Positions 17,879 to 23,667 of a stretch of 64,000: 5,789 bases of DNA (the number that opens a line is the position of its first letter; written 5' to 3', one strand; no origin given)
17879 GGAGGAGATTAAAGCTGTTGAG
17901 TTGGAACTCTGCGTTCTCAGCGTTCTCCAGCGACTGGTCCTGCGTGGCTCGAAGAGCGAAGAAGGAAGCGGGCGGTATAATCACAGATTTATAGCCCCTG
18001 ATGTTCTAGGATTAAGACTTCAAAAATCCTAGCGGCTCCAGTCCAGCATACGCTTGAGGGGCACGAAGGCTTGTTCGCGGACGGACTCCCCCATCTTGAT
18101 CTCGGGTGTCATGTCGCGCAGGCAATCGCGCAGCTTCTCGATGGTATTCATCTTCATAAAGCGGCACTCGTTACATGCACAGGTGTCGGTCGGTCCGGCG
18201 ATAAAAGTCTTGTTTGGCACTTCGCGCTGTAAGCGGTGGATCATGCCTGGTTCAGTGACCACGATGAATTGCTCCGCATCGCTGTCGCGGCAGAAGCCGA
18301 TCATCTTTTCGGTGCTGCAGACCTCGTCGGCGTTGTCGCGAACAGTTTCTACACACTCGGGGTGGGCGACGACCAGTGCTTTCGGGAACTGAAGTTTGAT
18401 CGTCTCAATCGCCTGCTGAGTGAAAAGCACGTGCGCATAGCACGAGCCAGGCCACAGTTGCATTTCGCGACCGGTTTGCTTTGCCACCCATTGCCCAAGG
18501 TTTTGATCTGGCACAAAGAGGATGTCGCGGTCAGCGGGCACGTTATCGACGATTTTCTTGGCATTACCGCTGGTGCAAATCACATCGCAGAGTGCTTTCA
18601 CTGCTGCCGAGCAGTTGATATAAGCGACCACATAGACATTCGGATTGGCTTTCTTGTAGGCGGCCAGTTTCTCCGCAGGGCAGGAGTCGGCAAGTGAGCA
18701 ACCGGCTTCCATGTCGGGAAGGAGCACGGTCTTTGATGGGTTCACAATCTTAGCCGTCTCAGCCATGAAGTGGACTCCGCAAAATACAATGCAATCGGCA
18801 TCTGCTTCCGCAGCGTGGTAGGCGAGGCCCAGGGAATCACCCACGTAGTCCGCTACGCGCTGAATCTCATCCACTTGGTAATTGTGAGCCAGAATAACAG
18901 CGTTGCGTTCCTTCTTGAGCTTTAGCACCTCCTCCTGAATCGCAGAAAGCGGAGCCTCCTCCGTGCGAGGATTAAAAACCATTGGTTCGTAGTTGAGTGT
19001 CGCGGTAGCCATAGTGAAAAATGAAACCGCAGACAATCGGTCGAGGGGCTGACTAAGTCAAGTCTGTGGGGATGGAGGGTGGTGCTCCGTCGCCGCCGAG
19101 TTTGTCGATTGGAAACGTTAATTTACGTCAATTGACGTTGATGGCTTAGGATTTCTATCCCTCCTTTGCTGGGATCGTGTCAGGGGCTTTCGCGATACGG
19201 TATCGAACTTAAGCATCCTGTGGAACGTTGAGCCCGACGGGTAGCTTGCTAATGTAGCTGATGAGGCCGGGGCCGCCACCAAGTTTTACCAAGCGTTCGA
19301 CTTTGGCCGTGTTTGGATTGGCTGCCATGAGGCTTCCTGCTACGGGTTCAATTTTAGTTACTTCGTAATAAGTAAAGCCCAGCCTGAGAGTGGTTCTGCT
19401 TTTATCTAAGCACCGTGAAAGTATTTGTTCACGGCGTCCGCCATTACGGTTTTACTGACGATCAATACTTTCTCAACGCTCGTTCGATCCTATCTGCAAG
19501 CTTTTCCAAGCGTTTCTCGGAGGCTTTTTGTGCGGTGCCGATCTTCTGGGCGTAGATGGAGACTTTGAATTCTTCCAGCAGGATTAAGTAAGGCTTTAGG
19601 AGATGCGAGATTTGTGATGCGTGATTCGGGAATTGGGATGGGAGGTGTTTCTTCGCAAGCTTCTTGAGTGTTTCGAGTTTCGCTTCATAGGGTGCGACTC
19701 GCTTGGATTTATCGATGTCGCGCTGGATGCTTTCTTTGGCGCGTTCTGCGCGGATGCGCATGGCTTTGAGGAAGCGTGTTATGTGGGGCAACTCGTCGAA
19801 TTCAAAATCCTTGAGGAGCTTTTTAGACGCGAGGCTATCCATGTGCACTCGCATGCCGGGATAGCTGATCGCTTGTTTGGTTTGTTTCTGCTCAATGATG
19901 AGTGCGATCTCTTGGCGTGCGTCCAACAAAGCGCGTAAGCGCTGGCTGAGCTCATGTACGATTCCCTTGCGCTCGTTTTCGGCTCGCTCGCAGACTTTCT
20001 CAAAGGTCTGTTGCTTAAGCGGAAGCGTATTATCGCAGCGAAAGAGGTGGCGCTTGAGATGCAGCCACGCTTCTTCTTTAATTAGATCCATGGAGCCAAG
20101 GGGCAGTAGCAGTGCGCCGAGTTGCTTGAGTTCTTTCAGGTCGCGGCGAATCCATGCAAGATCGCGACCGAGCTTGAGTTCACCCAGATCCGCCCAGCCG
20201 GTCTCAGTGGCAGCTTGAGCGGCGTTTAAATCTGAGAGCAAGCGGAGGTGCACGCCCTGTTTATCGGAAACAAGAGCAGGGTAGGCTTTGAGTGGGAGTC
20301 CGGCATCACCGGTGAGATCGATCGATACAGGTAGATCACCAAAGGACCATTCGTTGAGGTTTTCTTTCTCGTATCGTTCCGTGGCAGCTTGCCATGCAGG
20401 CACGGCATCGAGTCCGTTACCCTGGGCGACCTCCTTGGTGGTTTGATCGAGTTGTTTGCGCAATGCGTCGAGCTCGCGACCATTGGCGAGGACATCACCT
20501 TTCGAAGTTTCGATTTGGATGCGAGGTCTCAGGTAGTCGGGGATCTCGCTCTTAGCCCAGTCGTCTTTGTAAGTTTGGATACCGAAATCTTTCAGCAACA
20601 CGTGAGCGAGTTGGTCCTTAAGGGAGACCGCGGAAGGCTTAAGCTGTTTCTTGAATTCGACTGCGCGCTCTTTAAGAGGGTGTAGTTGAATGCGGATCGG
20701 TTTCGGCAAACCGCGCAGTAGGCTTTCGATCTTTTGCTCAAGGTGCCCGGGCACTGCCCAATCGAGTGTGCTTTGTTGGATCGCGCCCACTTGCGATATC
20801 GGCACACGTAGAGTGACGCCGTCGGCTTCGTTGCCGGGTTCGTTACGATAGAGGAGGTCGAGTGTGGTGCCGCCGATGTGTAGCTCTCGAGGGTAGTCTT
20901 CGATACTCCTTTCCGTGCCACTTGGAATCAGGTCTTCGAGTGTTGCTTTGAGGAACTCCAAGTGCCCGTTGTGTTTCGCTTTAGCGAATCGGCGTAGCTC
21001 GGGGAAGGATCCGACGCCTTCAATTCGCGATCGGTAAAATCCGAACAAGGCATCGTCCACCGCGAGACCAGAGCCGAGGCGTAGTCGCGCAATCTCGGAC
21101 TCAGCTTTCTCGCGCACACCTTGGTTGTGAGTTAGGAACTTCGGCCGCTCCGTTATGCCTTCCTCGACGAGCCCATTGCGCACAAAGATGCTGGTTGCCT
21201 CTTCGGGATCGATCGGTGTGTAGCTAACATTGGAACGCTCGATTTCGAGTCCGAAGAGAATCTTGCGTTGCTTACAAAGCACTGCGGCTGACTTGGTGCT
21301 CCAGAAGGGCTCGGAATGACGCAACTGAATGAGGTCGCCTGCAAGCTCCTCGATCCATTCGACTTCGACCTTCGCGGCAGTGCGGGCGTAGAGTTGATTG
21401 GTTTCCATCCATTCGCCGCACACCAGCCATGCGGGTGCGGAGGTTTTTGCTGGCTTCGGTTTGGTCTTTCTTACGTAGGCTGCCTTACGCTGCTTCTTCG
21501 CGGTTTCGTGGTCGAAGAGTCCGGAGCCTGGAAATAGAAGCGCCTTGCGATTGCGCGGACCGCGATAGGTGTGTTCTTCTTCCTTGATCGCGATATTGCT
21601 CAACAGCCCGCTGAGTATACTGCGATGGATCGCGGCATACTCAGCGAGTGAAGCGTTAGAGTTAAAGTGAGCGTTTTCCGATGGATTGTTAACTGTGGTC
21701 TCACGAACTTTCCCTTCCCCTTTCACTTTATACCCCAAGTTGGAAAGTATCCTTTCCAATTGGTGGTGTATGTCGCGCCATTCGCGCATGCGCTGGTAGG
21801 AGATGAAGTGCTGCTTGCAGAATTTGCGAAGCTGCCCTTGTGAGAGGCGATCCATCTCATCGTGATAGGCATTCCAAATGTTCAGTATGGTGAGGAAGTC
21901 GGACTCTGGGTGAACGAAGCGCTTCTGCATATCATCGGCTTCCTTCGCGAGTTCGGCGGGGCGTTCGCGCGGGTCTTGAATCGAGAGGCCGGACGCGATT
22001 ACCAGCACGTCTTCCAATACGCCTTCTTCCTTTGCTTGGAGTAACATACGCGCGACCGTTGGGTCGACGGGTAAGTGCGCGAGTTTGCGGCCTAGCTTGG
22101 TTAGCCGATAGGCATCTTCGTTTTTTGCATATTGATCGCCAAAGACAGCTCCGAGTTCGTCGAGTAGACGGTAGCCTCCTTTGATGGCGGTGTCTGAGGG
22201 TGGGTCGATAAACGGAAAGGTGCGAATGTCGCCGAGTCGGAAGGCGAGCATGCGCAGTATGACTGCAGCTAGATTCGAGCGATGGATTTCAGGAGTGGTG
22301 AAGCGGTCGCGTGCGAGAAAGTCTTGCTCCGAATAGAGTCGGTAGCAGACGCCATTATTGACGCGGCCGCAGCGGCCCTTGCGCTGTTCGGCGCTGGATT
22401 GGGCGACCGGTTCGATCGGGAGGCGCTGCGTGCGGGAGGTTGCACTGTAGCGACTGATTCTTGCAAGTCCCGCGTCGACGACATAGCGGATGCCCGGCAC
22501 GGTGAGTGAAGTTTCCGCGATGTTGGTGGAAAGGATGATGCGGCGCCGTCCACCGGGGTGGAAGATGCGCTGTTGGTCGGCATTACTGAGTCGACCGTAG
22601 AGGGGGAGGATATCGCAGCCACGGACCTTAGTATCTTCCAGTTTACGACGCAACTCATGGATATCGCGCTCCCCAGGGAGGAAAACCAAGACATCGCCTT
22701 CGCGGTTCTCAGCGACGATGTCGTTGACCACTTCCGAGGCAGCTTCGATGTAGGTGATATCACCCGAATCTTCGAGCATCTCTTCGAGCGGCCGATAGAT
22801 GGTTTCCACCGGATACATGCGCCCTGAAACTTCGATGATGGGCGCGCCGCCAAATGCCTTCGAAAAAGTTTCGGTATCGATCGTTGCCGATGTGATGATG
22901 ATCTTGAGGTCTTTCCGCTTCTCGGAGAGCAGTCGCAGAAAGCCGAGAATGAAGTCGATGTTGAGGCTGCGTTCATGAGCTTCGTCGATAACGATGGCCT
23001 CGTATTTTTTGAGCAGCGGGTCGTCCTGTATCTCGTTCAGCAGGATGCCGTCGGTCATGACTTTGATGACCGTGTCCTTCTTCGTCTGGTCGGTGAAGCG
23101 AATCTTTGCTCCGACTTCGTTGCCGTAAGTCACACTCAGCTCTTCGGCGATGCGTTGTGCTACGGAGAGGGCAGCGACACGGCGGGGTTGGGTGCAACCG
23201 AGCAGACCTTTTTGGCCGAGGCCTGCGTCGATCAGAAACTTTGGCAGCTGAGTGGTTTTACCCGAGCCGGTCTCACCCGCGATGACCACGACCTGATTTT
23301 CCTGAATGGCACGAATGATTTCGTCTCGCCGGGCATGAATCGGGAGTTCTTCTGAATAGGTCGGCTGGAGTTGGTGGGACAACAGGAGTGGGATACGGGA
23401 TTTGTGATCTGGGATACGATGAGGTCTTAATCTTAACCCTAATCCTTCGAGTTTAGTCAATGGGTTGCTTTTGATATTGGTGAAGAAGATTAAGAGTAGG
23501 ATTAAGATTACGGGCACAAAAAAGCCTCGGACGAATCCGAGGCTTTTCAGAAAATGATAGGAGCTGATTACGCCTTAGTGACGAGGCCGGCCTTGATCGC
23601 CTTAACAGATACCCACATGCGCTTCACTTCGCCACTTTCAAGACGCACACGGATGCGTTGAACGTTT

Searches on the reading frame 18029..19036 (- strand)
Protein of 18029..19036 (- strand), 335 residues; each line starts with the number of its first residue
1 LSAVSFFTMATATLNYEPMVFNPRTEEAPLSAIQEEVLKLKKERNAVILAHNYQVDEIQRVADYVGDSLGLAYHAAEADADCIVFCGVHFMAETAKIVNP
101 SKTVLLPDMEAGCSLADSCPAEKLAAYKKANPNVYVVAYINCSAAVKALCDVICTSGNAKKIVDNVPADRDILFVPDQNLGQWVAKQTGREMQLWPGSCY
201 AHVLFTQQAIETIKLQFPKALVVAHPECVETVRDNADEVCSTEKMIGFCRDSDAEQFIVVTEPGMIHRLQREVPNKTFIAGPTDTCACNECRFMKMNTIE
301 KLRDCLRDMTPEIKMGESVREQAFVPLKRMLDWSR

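Call 8: search_protein_families(library=pfam, proteins=[window:18029-19036:-])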
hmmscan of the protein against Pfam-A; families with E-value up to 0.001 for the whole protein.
window:18029-19036:- (335 aa): 1 family
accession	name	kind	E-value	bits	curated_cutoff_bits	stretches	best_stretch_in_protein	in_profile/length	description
PF02445.21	NadA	-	6.6e-119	396.8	27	1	35-332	1-295/295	Quinolinate synthetase A protein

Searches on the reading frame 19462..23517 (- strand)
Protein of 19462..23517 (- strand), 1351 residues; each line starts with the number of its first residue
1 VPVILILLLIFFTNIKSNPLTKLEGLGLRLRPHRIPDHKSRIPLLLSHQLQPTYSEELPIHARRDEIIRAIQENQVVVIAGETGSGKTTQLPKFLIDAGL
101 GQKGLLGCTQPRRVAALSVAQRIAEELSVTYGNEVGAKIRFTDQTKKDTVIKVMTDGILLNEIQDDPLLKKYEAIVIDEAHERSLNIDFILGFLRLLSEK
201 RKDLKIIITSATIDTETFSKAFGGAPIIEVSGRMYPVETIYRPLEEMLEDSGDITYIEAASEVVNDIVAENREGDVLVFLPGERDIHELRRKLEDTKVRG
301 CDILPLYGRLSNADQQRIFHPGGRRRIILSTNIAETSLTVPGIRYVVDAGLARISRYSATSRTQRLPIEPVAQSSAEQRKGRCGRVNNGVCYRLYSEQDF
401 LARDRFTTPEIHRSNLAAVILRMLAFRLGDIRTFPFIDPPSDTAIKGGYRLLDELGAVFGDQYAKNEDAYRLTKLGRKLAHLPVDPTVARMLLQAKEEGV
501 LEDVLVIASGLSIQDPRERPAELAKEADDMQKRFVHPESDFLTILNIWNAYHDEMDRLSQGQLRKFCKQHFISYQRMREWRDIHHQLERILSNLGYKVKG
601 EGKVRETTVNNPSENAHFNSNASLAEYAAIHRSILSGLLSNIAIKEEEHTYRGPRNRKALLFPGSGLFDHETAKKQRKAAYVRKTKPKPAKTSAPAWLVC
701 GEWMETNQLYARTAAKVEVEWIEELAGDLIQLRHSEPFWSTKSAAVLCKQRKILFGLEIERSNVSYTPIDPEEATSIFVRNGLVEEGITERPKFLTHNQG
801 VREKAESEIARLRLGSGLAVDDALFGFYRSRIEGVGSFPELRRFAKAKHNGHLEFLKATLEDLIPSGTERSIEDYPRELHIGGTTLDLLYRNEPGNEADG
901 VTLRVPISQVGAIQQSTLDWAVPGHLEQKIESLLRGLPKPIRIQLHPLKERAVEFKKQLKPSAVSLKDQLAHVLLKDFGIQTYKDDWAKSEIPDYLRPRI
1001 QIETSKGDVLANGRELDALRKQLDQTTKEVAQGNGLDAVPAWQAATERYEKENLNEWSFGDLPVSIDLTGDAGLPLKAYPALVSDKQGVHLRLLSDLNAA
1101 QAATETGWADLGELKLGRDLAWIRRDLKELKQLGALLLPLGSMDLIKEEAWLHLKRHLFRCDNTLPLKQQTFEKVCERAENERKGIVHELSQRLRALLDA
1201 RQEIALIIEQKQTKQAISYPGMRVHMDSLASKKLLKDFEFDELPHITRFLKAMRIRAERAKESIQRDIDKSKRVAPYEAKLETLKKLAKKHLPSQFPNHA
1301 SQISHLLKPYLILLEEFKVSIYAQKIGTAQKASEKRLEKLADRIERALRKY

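Call 8: search_protein_families(library=pfam, proteins=[window:19462-23517:-])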
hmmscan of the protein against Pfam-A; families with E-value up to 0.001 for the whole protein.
window:19462-23517:- (1351 aa): 8 families
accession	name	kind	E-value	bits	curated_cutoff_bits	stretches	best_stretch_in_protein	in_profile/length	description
PF11898.13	DUF3418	-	4.5e-130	435.5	25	1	742-1341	1-580/582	Domain of unknown function (DUF3418)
PF00271.37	Helicase_C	-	6e-14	52.7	23.5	1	262-386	4-109/110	Helicase conserved C-terminal domain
PF07717.22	OB_NTP_bind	-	1.3e-13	51.4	29.5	1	630-728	1-82/83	Oligonucleotide/oligosaccharide-binding (OB)-fold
PF00270.35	DEAD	-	7.4e-11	42.5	26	1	66-216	6-162/167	DEAD/DEAH box helicase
PF21010.2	HA2_C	-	3e-08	34.5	21.3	1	485-543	1-76/77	Helicase associated domain (HA2), ratchet-like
PF04408.29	HA2_N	-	3e-06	27.6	21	1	450-484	3-29/29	Helicase associated domain (HA2), winged-helix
PF13401.12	AAA_22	-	2e-05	25.4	27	1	73-208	4-120/130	AAA domain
PF13245.12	AAA_19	-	0.00018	22.1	25.1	1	66-198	3-115/134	AAA domain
